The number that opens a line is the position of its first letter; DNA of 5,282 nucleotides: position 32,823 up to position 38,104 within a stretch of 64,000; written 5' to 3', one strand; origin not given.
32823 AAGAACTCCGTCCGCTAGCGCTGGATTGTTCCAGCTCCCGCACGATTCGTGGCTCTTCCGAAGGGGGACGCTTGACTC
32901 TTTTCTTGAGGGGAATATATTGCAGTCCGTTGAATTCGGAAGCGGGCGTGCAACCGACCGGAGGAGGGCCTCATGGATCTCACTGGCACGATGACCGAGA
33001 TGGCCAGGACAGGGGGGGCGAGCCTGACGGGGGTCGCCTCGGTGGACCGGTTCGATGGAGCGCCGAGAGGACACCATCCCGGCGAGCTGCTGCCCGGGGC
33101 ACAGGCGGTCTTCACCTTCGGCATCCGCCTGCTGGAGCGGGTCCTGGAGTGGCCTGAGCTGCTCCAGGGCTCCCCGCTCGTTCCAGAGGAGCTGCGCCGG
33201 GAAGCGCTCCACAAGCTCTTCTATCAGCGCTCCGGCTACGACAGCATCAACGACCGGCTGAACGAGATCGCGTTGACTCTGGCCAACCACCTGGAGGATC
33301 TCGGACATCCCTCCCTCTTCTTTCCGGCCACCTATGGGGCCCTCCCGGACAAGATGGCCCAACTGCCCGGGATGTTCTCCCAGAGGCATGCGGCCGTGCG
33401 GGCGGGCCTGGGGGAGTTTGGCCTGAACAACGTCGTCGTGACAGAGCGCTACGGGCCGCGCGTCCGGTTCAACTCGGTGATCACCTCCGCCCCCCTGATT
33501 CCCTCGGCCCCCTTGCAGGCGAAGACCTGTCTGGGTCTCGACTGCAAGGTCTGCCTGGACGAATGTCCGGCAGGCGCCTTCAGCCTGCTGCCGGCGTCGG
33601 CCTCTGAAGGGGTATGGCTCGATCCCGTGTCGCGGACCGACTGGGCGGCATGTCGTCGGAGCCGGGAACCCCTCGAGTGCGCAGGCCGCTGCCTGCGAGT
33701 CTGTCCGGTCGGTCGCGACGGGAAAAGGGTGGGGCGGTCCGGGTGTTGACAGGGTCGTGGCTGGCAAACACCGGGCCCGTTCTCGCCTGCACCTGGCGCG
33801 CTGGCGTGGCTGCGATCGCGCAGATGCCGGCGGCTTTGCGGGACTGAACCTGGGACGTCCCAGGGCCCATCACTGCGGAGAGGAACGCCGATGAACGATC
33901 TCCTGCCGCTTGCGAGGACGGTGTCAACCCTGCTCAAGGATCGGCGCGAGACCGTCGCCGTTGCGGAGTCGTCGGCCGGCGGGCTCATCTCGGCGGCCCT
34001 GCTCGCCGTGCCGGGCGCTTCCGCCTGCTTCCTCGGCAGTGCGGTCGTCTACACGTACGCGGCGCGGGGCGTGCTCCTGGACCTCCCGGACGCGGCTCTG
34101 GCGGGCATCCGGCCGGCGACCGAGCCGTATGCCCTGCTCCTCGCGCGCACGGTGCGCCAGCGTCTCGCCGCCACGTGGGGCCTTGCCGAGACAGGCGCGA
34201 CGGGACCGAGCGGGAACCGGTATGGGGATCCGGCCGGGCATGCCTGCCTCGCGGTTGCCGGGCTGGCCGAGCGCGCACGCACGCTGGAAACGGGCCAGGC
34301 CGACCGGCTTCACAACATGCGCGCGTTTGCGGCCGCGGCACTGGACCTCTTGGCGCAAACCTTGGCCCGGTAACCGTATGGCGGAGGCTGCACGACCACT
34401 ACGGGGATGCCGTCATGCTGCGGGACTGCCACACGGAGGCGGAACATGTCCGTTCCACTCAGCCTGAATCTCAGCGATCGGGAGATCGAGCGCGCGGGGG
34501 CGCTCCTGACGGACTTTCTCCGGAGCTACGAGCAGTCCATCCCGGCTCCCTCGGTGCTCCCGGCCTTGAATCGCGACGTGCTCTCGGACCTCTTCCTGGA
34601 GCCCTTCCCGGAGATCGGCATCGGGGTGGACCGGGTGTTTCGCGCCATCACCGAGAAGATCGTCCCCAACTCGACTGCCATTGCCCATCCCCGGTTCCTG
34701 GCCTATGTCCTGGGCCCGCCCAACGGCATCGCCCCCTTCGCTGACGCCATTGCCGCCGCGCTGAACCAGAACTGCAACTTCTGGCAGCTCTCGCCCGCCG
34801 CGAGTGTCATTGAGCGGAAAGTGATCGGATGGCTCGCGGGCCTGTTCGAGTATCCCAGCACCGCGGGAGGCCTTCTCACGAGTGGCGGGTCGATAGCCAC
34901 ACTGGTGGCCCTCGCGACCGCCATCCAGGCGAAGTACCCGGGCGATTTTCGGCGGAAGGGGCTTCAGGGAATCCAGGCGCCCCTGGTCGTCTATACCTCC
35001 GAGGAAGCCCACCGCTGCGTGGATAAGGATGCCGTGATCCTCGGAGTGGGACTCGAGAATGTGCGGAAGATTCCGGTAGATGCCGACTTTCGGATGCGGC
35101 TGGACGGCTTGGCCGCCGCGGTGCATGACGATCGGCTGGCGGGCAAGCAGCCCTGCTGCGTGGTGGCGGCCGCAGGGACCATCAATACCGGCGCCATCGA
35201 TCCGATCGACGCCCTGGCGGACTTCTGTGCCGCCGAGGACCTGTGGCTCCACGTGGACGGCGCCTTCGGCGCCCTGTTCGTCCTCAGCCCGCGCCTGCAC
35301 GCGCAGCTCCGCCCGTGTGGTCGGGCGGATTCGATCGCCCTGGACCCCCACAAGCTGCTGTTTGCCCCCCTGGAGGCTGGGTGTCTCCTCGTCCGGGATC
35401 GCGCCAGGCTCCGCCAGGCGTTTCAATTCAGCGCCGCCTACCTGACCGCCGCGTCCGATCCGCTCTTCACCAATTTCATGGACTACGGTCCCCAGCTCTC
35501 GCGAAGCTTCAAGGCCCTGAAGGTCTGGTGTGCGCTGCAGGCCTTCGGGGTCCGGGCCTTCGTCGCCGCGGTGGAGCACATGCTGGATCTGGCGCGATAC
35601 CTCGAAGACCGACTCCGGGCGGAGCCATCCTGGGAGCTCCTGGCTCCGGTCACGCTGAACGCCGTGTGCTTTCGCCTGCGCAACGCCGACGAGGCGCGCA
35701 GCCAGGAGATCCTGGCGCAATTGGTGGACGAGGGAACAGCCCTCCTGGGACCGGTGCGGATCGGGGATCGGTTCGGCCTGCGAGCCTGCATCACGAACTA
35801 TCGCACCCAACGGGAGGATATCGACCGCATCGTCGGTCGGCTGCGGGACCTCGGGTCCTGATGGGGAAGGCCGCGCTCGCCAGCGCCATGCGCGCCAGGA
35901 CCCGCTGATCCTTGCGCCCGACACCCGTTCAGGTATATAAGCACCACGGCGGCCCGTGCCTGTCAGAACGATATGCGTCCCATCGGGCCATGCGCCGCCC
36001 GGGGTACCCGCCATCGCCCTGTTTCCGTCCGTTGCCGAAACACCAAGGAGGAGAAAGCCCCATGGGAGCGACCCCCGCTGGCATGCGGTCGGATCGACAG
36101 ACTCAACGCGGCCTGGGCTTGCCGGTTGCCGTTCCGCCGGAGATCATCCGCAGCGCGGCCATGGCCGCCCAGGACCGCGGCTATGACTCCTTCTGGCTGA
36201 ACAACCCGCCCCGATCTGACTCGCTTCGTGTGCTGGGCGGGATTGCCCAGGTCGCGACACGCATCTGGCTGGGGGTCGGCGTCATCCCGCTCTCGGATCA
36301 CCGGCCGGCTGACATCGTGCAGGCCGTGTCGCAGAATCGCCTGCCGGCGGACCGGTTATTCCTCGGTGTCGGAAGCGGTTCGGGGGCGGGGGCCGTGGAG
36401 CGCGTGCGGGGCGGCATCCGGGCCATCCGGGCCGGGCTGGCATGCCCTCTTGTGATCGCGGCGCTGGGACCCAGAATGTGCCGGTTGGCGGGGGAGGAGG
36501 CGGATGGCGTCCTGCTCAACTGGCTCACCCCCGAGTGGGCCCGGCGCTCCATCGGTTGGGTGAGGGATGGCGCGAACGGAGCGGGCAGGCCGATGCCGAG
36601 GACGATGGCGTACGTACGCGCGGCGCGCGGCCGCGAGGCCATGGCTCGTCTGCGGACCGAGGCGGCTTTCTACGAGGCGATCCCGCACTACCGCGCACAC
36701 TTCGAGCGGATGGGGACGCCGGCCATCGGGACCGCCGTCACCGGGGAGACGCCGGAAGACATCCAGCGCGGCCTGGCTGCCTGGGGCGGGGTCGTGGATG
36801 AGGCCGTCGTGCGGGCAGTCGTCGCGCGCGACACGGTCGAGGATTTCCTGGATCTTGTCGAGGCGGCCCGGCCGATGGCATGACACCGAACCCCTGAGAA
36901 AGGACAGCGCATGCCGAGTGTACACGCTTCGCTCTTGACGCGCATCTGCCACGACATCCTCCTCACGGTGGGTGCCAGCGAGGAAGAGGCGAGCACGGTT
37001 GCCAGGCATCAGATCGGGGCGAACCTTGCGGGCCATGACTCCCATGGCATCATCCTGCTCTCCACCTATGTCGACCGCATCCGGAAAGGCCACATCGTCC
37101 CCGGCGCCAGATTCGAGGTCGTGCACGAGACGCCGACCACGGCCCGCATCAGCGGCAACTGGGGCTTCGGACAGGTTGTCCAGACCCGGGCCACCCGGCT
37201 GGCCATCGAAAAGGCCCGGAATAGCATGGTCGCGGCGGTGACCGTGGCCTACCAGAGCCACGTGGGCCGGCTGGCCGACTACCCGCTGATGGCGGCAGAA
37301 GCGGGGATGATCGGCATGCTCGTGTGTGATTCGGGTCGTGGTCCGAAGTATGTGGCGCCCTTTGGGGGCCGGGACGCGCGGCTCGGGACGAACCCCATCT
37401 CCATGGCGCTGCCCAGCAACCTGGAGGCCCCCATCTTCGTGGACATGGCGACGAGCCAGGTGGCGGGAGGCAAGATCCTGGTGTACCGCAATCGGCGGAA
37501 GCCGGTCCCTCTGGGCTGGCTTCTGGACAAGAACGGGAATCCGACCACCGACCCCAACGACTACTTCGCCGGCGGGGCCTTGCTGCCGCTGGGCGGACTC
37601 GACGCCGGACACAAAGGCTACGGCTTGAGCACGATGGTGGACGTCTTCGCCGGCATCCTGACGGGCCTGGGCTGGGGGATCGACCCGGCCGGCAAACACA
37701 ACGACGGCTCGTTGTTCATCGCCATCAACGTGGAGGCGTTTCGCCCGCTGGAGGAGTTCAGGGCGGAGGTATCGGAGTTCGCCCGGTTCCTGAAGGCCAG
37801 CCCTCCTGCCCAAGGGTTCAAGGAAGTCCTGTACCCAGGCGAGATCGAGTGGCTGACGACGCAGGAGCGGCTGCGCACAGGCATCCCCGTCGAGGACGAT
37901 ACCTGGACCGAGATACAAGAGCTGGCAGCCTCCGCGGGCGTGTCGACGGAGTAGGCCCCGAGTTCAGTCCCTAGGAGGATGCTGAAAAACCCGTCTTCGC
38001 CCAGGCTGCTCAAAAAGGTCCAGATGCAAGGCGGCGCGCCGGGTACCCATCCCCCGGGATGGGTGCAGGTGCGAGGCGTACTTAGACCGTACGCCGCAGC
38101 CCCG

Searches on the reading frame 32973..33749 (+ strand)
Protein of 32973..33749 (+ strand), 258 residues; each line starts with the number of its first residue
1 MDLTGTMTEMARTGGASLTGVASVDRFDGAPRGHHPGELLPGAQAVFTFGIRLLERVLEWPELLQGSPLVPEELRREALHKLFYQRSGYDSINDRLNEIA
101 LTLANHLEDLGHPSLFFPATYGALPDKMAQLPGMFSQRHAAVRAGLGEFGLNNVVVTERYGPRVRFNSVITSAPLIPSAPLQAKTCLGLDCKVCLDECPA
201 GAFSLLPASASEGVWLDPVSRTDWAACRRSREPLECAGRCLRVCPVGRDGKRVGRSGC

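Call 8: search_protein_families(library=pfam, proteins=[window:32973-33749:+], max_evalue=0.00001)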
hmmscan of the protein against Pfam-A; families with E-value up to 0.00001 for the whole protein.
window:32973-33749:+ (258 aa): 0 families

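Call 18: search_protein_families(library=ncbifam, proteins=[window:32973-33749:+], max_evalue=1e-10)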
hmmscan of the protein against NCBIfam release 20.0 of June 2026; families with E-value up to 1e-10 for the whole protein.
window:32973-33749:+ (258 aa): 1 family
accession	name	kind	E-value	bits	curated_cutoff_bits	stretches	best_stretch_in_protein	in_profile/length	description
TIGR02486.1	RDH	subfamily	5.1e-11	43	160.35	0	134-245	150-277/314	reductive dehalogenase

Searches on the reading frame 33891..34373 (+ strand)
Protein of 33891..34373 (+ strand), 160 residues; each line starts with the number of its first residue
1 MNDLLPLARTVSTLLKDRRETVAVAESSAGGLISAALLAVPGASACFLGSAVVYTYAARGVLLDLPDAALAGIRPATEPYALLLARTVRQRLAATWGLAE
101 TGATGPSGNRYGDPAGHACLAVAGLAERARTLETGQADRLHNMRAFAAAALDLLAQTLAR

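Call 8: search_protein_families(library=pfam, proteins=[window:33891-34373:+], max_evalue=0.00001)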
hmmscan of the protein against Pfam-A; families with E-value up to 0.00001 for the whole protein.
window:33891-34373:+ (160 aa): 1 family
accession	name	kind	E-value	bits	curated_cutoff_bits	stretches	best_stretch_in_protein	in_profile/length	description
PF02464.23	CinA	-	2.1e-39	135.1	23.5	1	6-158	3-155/155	Competence-damaged protein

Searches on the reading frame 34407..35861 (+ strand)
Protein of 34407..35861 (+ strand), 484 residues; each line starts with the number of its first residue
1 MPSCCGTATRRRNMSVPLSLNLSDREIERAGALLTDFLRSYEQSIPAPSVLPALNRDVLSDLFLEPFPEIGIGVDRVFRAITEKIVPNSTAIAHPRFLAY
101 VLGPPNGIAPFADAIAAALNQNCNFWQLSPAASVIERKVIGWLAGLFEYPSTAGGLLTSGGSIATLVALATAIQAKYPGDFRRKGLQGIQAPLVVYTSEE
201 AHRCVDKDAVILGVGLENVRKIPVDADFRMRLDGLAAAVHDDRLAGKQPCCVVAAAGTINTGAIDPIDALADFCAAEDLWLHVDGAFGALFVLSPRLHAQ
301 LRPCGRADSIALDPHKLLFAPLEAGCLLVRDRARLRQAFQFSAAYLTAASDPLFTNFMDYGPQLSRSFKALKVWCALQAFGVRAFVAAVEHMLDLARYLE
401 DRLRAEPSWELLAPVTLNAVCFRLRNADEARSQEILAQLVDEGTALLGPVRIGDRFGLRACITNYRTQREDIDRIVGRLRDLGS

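Call 8: search_protein_families(library=pfam, proteins=[window:34407-35861:+], max_evalue=0.00001)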
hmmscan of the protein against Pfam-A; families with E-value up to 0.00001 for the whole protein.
window:34407-35861:+ (484 aa): 1 family
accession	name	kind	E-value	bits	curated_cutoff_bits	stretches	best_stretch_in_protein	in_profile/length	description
PF00282.25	Pyridoxal_deC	-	5e-73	246.4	27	1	67-425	12-375/375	Pyridoxal-dependent decarboxylase conserved domain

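Call 18: search_protein_families(library=ncbifam, proteins=[window:34407-35861:+], max_evalue=1e-10)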
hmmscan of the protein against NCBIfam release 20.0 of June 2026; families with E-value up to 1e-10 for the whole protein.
window:34407-35861:+ (484 aa): 6 families
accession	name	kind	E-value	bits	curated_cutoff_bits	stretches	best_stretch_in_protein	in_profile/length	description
NF052646.1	DABADecarRhbB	equivalog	3.2e-65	220.6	900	1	64-477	67-476/491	L-2,4-diaminobutyrate decarboxylase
TIGR03799.1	NOD_PanD_pyr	equivalog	1.6e-39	135.7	606.1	1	73-425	68-438/522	pyridoxal-dependent aspartate 1-decarboxylase PanP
TIGR03812.1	tyr_de_CO2_Arch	equivalog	6.2e-33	114.1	299.4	1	120-432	45-334/375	tyrosine decarboxylase MfnA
NF002748.0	PRK02769.1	equivalog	2.1e-16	59.6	305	1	135-406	66-313/382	histidine decarboxylase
TIGR03811.1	tyr_de_CO2_Ent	equivalog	5.1e-15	55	905.3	0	202-289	232-324/608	tyrosine decarboxylase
TIGR01788.1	Glu-decarb-GAD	equivalog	1.2e-14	53.8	380.4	1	115-432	61-373/431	glutamate decarboxylase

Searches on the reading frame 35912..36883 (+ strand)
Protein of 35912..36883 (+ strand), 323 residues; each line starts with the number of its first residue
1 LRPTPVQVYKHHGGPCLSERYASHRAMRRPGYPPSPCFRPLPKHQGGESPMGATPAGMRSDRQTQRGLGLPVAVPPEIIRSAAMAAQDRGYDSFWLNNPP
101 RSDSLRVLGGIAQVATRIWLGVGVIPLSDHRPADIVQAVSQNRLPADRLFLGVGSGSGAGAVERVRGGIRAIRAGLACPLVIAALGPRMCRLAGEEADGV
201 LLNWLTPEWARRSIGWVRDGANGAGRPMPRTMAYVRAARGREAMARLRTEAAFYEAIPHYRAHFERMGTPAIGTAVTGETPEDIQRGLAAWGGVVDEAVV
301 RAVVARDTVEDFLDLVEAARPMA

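Call 8: search_protein_families(library=pfam, proteins=[window:35912-36883:+], max_evalue=0.00001)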
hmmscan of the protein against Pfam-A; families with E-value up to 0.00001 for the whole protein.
window:35912-36883:+ (323 aa): 1 family
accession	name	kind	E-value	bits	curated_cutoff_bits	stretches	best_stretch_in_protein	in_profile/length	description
PF00296.26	Bac_luciferase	-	7.7e-18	65.3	27.9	2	75-160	21-111/314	Luciferase-like monooxygenase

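Call 18: search_protein_families(library=ncbifam, proteins=[window:35912-36883:+], max_evalue=1e-10)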
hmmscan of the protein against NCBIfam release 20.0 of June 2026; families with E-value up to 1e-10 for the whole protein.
window:35912-36883:+ (323 aa): 4 families
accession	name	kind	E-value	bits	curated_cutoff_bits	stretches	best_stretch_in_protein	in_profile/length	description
TIGR03564.1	F420_MSMEG_4879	subfamily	5.4e-23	82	234.25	1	177-279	137-244/265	TIGR03564 family F420-dependent LLM class oxidoreductase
TIGR03841.1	F420_Rv3093c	subfamily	1.9e-22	80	213.65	1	178-312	147-277/298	LLM class F420-dependent oxidoreductase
TIGR03620.1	F420_MSMEG_4141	subfamily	3e-14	53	219.8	1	81-294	22-238/280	TIGR03620 family F420-dependent LLM class oxidoreductase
TIGR03857.1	F420_MSMEG_2249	hypoth_equivalog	1.6e-13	50.6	218.4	0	172-229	146-203/329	TIGR03857 family LLM class F420-dependent oxidoreductase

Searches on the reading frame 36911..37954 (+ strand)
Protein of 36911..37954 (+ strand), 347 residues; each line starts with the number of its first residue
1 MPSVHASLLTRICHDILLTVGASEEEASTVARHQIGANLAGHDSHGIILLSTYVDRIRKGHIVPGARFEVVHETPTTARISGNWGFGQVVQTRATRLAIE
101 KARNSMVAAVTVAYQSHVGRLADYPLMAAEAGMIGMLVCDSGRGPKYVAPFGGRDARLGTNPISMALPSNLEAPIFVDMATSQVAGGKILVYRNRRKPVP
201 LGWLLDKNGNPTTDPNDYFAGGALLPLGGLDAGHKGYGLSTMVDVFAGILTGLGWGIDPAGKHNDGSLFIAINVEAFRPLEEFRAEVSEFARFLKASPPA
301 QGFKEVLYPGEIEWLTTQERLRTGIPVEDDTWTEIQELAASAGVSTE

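Call 8: search_protein_families(library=pfam, proteins=[window:36911-37954:+], max_evalue=0.00001)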
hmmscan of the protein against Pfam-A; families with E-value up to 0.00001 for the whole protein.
window:36911-37954:+ (347 aa): 1 family
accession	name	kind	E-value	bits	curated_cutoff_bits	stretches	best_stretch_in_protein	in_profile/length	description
PF02615.19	Ldh_2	-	7.6e-115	384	38.8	1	6-336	3-333/333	Malate/L-lactate dehydrogenase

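Call 18: search_protein_families(library=ncbifam, proteins=[window:36911-37954:+], max_evalue=1e-10)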
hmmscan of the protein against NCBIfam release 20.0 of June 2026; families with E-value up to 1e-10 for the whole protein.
window:36911-37954:+ (347 aa): 5 families
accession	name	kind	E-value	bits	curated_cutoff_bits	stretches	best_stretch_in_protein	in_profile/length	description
NF007504.0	PRK10098.1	equivalog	4.7e-78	262.5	336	1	4-346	7-348/360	malate/lactate/ureidoglycolate dehydrogenase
NF040650.1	sulfolac_dhydr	equivalog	3.9e-68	230.1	500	1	11-344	10-335/339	L-sulfolactate dehydrogenase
NF011599.0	PRK15025.1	equivalog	8.2e-66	222.5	356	1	6-333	5-329/349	ureidoglycolate dehydrogenase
TIGR03175.1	AllD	equivalog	9.9e-66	222.2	496.2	1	8-332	7-328/349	ureidoglycolate dehydrogenase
NF009750.0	PRK13260.1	equivalog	7.5e-38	130.5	316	1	11-338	10-332/332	3-dehydro-L-gulonate 2-dehydrogenase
